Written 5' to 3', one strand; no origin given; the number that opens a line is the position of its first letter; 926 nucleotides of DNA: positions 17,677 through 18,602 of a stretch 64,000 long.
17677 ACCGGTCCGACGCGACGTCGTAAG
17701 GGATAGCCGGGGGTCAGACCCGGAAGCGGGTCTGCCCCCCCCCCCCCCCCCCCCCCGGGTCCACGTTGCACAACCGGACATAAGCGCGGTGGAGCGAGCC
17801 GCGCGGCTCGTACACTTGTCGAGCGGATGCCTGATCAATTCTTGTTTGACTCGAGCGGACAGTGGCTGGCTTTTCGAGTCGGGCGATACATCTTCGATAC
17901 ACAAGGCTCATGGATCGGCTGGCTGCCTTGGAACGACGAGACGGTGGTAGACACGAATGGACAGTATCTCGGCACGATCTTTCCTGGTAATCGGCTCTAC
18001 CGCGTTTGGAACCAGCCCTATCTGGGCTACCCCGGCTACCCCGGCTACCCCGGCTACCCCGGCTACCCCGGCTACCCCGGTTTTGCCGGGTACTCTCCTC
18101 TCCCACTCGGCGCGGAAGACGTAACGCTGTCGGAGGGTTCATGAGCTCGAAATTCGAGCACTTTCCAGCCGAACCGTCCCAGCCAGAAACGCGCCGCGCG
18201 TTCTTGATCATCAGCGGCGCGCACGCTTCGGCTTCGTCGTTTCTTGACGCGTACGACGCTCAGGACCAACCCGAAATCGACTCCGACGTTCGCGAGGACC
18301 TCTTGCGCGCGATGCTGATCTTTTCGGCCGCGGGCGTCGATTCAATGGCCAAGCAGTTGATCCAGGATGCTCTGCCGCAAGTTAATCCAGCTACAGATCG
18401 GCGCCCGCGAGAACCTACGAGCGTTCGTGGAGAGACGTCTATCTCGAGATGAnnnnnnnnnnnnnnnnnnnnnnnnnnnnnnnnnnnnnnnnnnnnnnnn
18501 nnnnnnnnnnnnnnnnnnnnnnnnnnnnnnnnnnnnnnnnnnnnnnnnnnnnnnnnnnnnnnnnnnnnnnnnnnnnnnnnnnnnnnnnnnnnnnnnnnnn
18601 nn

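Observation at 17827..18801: Overlapping two-gene module: beta-repeat/(GYP)6 protein + HEPN (Rx4H) protein inside a relic islet - candidate undescribed toxin/defence pair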

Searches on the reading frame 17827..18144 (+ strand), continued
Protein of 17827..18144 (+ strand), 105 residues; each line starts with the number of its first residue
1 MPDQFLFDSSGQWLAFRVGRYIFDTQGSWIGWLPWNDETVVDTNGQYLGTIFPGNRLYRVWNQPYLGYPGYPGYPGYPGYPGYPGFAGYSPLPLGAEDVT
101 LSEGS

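Call 54: find_encoding_contigs(protein=P0047, flank=4000, max_places=2)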
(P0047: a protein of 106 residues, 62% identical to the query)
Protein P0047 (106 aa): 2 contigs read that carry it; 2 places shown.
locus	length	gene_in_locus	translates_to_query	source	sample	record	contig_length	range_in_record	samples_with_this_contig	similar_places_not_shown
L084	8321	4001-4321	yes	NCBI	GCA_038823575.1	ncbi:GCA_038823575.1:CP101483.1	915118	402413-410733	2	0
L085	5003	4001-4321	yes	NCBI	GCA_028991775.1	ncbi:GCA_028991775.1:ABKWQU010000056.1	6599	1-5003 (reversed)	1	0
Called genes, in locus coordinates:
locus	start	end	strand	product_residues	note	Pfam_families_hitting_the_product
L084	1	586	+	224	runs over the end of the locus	PF08867:FRG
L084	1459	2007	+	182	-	-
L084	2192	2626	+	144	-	-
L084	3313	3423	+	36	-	-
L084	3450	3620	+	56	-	-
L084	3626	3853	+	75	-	PF24718:HTH_73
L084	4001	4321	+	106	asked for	-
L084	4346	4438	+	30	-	-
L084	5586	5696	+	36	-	-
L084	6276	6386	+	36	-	-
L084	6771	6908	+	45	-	-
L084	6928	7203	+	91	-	-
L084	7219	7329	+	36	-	-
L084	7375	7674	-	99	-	PF05016:ParE_toxin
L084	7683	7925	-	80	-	PF02604:PhdYeFM_antitox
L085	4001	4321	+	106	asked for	-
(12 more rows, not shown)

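Call 55: search_dna_similar(query=window:17827-18141:+, collection=phages, mode=protein, max_evalue=0.001, max_rows=20)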
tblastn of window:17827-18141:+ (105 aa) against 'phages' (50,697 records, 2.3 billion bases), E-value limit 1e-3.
No match.

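Call 56: search_dna_similar(query=window:17827-18141:+, collection=plasmids, mode=protein, max_evalue=0.001, max_rows=20)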
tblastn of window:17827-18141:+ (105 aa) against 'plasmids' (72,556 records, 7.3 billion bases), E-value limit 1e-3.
Records with a match: 4; places in all: 5; records where one place covers at least 80% of the query: 2.
Best place of each record, by identity: <60% 4.
By first word of the organism name: Actinomyces 1; Streptomyces 1; Paenarthrobacter 1; Arthrobacter 1.
By predicted mobility (MOB-suite, as given by PLSDB): conjugative 2; non-mobilizable 1; mobilizable 1.
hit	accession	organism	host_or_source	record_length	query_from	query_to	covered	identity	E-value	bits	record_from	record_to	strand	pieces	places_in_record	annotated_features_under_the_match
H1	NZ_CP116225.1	Actinomyces oris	Homo sapiens,Cell culture,oral cavity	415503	4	99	91%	54.5%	6e-9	59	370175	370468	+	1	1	hypothetical protein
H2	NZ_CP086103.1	Streptomyces anulatus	Peperomia dindygulensis Miq.,cell ...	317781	4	99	91%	48.0%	9e-6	49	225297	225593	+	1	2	4-fold beta flower protein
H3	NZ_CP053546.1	Paenarthrobacter sp. YJN-5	cell culture,soil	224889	7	59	50%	43.9%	8e-4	44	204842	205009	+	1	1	hypothetical protein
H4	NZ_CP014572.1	Arthrobacter sp. D5-1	cell culture,Soil cores containing ...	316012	7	59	50%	43.9%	8e-4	44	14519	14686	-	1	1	hypothetical protein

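Call 65: find_homologous_proteins(query=P0047, max_evalue=0.001)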
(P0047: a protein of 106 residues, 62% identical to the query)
Query P0047 (106 aa): 312 proteins with E <= 0.001 among 514 candidates; the best 120 are listed.
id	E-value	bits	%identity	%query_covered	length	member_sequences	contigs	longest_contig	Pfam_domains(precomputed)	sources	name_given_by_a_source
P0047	8.7e-68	244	100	100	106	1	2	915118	-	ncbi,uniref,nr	ncbi:hypothetical protein P0F25_003261 [Vibrio metschnikovii]|uniref:hypothetical protein n=1 Tax=Vi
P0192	1.6e-51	191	84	98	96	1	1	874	-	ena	-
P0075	2.7e-43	165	69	98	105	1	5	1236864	-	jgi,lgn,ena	-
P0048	1.9e-41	159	65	100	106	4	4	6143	PF21784.4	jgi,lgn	jgi:hypothetical protein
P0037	3.4e-41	158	64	96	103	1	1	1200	PF21784.4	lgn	-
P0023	4.6e-41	158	64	95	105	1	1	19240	-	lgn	-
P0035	3.2e-40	155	65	95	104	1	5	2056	-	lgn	-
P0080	1.4e-39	153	66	93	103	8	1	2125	-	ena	-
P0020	1.5e-39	153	64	99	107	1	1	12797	PF21784.4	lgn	-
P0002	1.7e-38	149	62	95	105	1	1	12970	PF21784.4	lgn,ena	-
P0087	2.7e-38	149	61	95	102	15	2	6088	-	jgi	jgi:hypothetical protein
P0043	3.7e-38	148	62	93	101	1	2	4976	PF21784.4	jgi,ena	-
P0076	7.1e-38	147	63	95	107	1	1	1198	PF21784.4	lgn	-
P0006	9.1e-38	147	60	97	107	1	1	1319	PF21784.4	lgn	-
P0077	1.8e-37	146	62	95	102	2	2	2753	-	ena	-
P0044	3.6e-37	145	63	92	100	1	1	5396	PF21784.4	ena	-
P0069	3.8e-37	145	61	96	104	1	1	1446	PF21784.4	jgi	jgi:hypothetical protein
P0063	1.1e-36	143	62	94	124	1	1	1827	PF21784.4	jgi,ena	-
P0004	1.2e-36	143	58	95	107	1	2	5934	PF21784.4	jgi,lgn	-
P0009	1.3e-36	143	62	94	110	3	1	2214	PF21784.4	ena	-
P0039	5.9e-36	141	59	93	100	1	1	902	PF21784.4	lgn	-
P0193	1.9e-35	139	59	94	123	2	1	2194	PF21784.4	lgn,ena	-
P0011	2.2e-35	139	61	96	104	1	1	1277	PF21784.4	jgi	-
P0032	2.9e-35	139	59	95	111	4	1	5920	PF21784.4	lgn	-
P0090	3.8e-35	138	64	95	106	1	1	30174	PF21784.4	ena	-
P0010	4.4e-35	138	60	96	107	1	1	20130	PF21784.4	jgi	jgi:hypothetical protein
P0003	6.3e-35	138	57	92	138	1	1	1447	PF21784.4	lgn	-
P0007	1.2e-34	137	59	97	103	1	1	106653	PF21784.4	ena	-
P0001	1.3e-34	137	56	96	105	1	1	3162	PF21784.4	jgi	jgi:4-fold beta flower protein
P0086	2.6e-34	136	60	97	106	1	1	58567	PF21784.4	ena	-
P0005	3.0e-34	136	59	92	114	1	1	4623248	PF21784.4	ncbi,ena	-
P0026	3.4e-34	135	59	93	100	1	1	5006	PF21784.4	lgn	-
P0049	3.5e-34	135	59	92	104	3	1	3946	PF21784.4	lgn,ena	-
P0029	1.3e-33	133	55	98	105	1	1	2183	PF21784.4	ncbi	-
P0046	1.3e-33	133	57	97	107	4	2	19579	PF21784.4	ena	-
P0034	1.6e-33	133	55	94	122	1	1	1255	PF21784.4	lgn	-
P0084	3.7e-33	132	59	94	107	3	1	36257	PF21784.4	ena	-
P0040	3.8e-33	132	55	97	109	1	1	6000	PF21784.4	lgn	-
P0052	4.0e-33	132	60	93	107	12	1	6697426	PF21784.4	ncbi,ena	-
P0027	4.6e-33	132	56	93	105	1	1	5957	PF21784.4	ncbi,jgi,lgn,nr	ncbi:MAG: hypothetical protein MUF49_31535 [Oculatellaceae cyanobacterium Prado106]|jgi:hypothetical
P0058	5.4e-33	131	58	95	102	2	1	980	PF21784.4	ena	-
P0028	1.2e-32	130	60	93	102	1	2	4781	PF21784.4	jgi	jgi:hypothetical protein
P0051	1.6e-32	130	54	98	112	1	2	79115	PF21784.4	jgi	jgi:hypothetical protein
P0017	1.9e-32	130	60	92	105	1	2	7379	PF21784.4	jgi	jgi:hypothetical protein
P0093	2.2e-32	129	59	92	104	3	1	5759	PF21784.4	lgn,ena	-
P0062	3.2e-32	129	58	93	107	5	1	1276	PF21784.4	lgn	-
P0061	3.8e-32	129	55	63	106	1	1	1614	PF21784.4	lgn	-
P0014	4.2e-32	129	58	92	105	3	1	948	PF21784.4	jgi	jgi:hypothetical protein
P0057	4.6e-32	128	59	93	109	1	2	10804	PF21784.4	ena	-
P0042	5.0e-32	128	57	92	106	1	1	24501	PF21784.4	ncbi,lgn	ncbi:MAG: 4-fold beta flower protein [Phormidesmis sp.]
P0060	1.1e-31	127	58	92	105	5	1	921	PF21784.4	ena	-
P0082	1.3e-31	127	58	92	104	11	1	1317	PF21784.4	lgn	-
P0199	1.4e-31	127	56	92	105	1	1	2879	PF21784.4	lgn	-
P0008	1.7e-31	127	55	92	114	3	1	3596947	PF21784.4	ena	-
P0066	2.6e-31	126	58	94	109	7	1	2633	PF21784.4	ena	-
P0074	3.5e-31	126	54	95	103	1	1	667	PF21784.4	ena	-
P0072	4.3e-31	125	56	94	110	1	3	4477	PF21784.4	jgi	jgi:hypothetical protein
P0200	4.8e-31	125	61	60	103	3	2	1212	PF21784.4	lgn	-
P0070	6.5e-31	125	60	92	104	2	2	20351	PF21784.4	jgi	jgi:hypothetical protein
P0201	6.9e-31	125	54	92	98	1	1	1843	PF21784.4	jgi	-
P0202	8.5e-31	124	56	55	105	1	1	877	PF21784.4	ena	-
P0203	8.5e-31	124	55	96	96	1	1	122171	PF21784.4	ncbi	ncbi:MAG: 4-fold beta flower protein [Pyrinomonadaceae bacterium]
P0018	9.3e-31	124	52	92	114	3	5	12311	PF21784.4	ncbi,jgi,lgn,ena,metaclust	metaclust:\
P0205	2.1e-30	123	55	94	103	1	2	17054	PF21784.4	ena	-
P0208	4.7e-30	122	52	92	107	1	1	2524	PF21784.4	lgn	-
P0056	5.0e-30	122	53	95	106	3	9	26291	PF21784.4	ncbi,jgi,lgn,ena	jgi:hypothetical protein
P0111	5.1e-30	122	56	96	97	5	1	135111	PF21784.4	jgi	-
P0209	5.3e-30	122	55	94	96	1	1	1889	PF21784.4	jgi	-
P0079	7.3e-30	121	54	92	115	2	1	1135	PF21784.4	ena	-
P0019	7.9e-30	121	55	92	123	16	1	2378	PF21784.4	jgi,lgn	-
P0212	2.4e-29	120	49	96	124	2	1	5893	PF21784.4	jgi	-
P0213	2.5e-29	120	56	90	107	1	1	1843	PF21784.4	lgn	-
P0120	2.5e-29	120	52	96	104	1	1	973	PF21784.4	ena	-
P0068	2.7e-29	119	53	93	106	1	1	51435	PF21784.4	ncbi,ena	-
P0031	3.0e-29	119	54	94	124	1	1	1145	PF21784.4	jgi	jgi:hypothetical protein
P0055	4.4e-29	119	52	94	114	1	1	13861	PF21784.4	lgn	-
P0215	4.9e-29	119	58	96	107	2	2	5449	PF21784.4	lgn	-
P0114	5.9e-29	118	54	94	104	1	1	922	PF21784.4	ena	-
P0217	6.3e-29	118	51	96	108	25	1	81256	PF21784.4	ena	-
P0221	8.0e-29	118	64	75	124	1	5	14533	PF21784.4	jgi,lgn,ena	jgi:hypothetical protein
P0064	8.3e-29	118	56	97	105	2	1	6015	PF21784.4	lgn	-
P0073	8.8e-29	118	54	96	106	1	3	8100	PF21784.4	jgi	jgi:hypothetical protein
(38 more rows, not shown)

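Call 74: search_protein_families(library=pfam, alignment_id=A5, max_evalue=0.00001)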
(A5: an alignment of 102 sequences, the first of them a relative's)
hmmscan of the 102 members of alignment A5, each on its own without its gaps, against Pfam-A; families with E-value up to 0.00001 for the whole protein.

A. member 1, L004:2-940:+ (312 aa): 1 family
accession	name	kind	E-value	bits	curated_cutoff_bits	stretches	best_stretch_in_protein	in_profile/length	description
PF03069.20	FmdA_AmdA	-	4.2e-24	85.6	27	1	81-154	201-274/373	Acetamidase/Formamidase family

B. families by the number of members that match (of 102 scanned): 85 families (the first 25 are shown)
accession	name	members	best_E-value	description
PF03466.25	LysR_substrate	4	9.6e-48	LysR substrate binding domain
PF00126.33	HTH_1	4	2e-23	Bacterial regulatory helix-turn-helix protein, lysR family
PF13304.12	AAA_21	3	4.2e-10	AAA domain, putative AbiEii toxin, Type IV TA system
PF12698.13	ABC2_membrane_3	2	4.9e-46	ABC-2 family transporter protein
PF05721.19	PhyH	2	1.9e-38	Phytanoyl-CoA dioxygenase (PhyH)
PF15902.12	Sortilin-Vps10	2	5.1e-31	Sortilin, neurotensin receptor 3,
PF01061.29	ABC2_membrane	2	3.2e-27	ABC-2 type transporter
PF01979.26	Amidohydro_1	2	4.6e-18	Amidohydrolase family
PF12679.13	ABC2_membrane_2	2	7.3e-15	ABC-2 family transporter protein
PF02012.26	BNR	2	2.1e-12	BNR/Asp-box repeat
PF01131.25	Topoisom_bac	1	4.5e-124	DNA topoisomerase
PF01921.24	tRNA-synt_1f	1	9.5e-109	tRNA synthetases class I (K)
PF03102.20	NeuB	1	3.2e-99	NeuB family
PF07969.17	Amidohydro_3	1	9.8e-93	Amidohydrolase family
PF08238.18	Sel1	1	3.5e-92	Sel1 repeat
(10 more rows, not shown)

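Call 75: search_protein_families(library=pfam, alignment_id=A6, max_evalue=0.00001)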
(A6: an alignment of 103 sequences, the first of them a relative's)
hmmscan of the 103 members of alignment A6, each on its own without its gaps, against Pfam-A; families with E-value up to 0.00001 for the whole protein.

A. member 1, L004:2563-3483:- (306 aa): 0 families

B. families by the number of members that match (of 103 scanned): 78 families (the first 25 are shown)
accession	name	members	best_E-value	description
PF00589.27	Phage_integrase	3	3.5e-28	Phage integrase family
PF00587.30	tRNA-synt_2b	3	3.7e-27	tRNA synthetase class II core domain (G, H, P, S and T)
PF02403.27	Seryl_tRNA_N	3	8.2e-13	Seryl-tRNA synthetase N-terminal domain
PF00580.27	UvrD-helicase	2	2.5e-58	UvrD/REP helicase N-terminal domain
PF13245.12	AAA_19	2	3.5e-25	AAA domain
PF13304.12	AAA_21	2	1.5e-18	AAA domain, putative AbiEii toxin, Type IV TA system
PF04326.19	SLFN_AlbA_2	2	1e-15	Schlafen, AlbA_2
PF13538.12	UvrD_C_2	2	9.3e-15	UvrD-like helicase C-terminal domain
PF13749.12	HATPase_c_4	2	1.4e-14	Putative ATP-dependent DNA helicase recG C-terminal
PF08279.18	HTH_11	2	1.1e-07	HTH domain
PF13412.12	HTH_24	2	3e-06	Winged helix-turn-helix DNA-binding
PF00392.27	GntR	2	5.5e-06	Bacterial regulatory proteins, gntR family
PF01425.27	Amidase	1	5.4e-95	Amidase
PF01011.28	PQQ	1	2.7e-75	Glucose/ethanol/alcohol dehydrogenase, beta-propeller domain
PF09820.16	AAA-ATPase_like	1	3.1e-58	Predicted AAA-ATPase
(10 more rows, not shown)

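Call 79: search_protein_families(library=pfam, proteins=[L050:2301-2597:+, L050:2600-2896:+, L050:2883-3791:+, L050:3788-5527:+, L050:5677-5994:+, L050:8424-10526:+, L052:8463-10856:+, L053:8473-9204:+, L061:2626-5871:+, L061:7246-8034:+], max_evalue=0.001)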
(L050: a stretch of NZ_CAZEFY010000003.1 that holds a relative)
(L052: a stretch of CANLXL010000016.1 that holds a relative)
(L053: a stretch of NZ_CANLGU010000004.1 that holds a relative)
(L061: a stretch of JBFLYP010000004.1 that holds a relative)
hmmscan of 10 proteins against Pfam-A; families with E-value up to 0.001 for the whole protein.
L050:2301-2597:+ (98 aa): 1 family
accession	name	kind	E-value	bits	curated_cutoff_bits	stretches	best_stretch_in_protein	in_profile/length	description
PF12728.13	HTH_17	-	2.7e-13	50.4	27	1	27-77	2-51/51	Helix-turn-helix domain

L050:2600-2896:+ (98 aa): 1 family
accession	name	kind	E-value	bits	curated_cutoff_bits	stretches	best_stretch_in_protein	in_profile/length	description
PF12728.13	HTH_17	-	1.8e-09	38.1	27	1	37-86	1-50/51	Helix-turn-helix domain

L050:2883-3791:+ (302 aa): 1 family
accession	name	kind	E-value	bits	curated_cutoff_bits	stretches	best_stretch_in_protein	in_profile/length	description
PF08800.15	BT4734-like_N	-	1.5e-23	83.8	22.4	1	182-294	7-133/134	BT4734-like, N-terminal domain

L050:3788-5527:+ (579 aa): 2 families
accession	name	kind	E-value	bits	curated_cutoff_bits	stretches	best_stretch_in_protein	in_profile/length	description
PF13148.11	DUF3987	-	2.5e-63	214.9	27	1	169-506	3-363/364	Protein of unknown function (DUF3987)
PF08707.16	PriCT_2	-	7.5e-17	61.9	22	1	41-113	3-75/77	Primase C terminal 2 (PriCT-2)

L050:5677-5994:+ (105 aa): 3 families
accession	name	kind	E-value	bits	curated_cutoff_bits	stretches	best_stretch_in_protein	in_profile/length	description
PF13560.12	HTH_31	-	2.9e-09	37.5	27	1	11-63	2-55/64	Helix-turn-helix domain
PF01381.28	HTH_3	-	1.2e-07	32.1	23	1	15-63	1-49/55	Helix-turn-helix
PF12844.13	HTH_19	-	1.2e-06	28.8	30.2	1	12-71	1-60/64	Helix-turn-helix domain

L050:8424-10526:+ (700 aa): 1 family
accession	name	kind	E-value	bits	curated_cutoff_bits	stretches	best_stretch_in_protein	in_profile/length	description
PF02171.23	Piwi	-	1.8e-10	41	28.9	1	394-681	9-297/302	Piwi domain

L052:8463-10856:+ (797 aa): 1 family
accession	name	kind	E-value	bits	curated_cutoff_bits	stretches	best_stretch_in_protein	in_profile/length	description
PF24957.1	DrmE_C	-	3.6e-07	30.5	27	1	574-747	5-174/181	DISARM protein DrmE, C-terminal domain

L053:8473-9204:+ (243 aa): 0 families

L061:2626-5871:+ (1081 aa): 4 families
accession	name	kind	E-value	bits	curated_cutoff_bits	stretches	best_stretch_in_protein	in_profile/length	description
PF06634.17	DUF1156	-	1.1e-17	64.4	24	1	34-85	1-53/73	Protein of unknown function (DUF1156)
PF01555.25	N6_N4_Mtase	-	1.9e-06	28.5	26.7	0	646-768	2-74/221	DNA methylase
PF02086.21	MethyltransfD12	-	5.4e-05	23.5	22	1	135-223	8-92/253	D12 class N6 adenine-specific DNA methyltransferase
PF03602.21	Cons_hypoth95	-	0.00034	20.8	24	0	149-190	40-82/182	Conserved hypothetical protein 95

L061:7246-8034:+ (262 aa): 1 family
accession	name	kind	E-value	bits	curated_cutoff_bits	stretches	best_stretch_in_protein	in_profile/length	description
PF13391.12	HNH_2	-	2e-05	24.8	21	1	32-94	1-59/66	HNH endonuclease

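Call 85: search_protein_families(library=phrogs, proteins=[window:17827-18141:+], max_evalue=0.01)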
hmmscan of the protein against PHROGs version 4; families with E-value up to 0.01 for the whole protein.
window:17827-18141:+ (105 aa): 0 families

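Call 98: get_annotated_region(hit=H1, flank=4000)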
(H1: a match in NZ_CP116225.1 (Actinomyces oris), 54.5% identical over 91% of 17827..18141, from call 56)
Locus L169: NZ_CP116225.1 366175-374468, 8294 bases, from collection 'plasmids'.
description: Actinomyces oris strain WVU627 plasmid unnamed1, complete sequence
organism: Actinomyces oris (NCBI taxid 544580)
taxonomy: Bacteria; Actinomycetota; Actinomycetes; Actinomycetales; Actinomycetaceae; Actinomyces; Actinomyces oris
host: -; source: Homo sapiens,Cell culture,oral cavity; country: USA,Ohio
typing (MOB-suite, as given by PLSDB): non-mobilizable
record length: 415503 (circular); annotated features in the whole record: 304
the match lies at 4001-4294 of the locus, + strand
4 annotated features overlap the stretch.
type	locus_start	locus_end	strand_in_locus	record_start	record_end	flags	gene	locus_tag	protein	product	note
CDS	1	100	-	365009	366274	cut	-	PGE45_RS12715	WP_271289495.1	polysaccharide deacetylase family protein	GO:0005975 - carbohydrate metabolic process [Evidence IEA]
CDS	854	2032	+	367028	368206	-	-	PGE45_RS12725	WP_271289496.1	AbiH family protein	-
CDS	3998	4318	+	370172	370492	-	-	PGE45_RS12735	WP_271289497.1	hypothetical protein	-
CDS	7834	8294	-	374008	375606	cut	-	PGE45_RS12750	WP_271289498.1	hypothetical protein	-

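Call 99: get_annotated_region(hit=H2, flank=4000)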
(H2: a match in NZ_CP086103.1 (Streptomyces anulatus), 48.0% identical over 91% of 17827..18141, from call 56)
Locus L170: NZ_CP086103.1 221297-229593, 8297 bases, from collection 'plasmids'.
description: Streptomyces anulatus strain YINM00001 plasmid pYINM00001, complete sequence
organism: Streptomyces anulatus (NCBI taxid 1892)
taxonomy: Bacteria; Actinomycetota; Actinomycetes; Kitasatosporales; Streptomycetaceae; Streptomyces; Streptomyces anulatus
host: -; source: Peperomia dindygulensis Miq.,cell culture; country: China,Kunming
typing (MOB-suite, as given by PLSDB): mobilizable; replicon rep_cluster_1910; relaxase MOBF,MOBF
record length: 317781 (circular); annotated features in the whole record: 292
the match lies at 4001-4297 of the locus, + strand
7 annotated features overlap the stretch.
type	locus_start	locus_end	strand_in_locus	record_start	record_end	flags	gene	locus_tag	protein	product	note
CDS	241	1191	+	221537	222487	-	-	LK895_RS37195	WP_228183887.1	recombinase family protein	GO:0006310 - DNA recombination [Evidence IEA]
CDS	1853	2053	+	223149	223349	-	-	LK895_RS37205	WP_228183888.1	hypothetical protein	-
CDS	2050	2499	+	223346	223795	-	mobF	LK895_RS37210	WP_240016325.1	MobF family relaxase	-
CDS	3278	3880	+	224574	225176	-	-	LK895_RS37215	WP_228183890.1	hypothetical protein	-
CDS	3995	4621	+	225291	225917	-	-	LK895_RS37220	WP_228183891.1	4-fold beta flower protein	-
CDS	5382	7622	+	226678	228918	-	mobF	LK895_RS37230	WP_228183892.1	MobF family relaxase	-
CDS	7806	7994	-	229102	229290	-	-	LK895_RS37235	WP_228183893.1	hypothetical protein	-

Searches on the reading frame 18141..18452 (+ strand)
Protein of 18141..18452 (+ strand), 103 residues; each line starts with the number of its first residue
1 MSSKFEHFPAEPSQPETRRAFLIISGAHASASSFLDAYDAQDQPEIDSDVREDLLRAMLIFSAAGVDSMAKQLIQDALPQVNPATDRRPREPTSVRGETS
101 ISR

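Call 5: search_protein_families(library=pfam, proteins=[window:18141-18452:+], max_evalue=1)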
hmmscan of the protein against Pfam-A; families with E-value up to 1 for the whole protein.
window:18141-18452:+ (103 aa): 1 family
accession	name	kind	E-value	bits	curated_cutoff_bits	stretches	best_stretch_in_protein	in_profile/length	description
PF17923.6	TetR_C_18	-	0.0055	17.5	33.1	1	30-95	30-95/113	Tetracyclin repressor-like, C-terminal domain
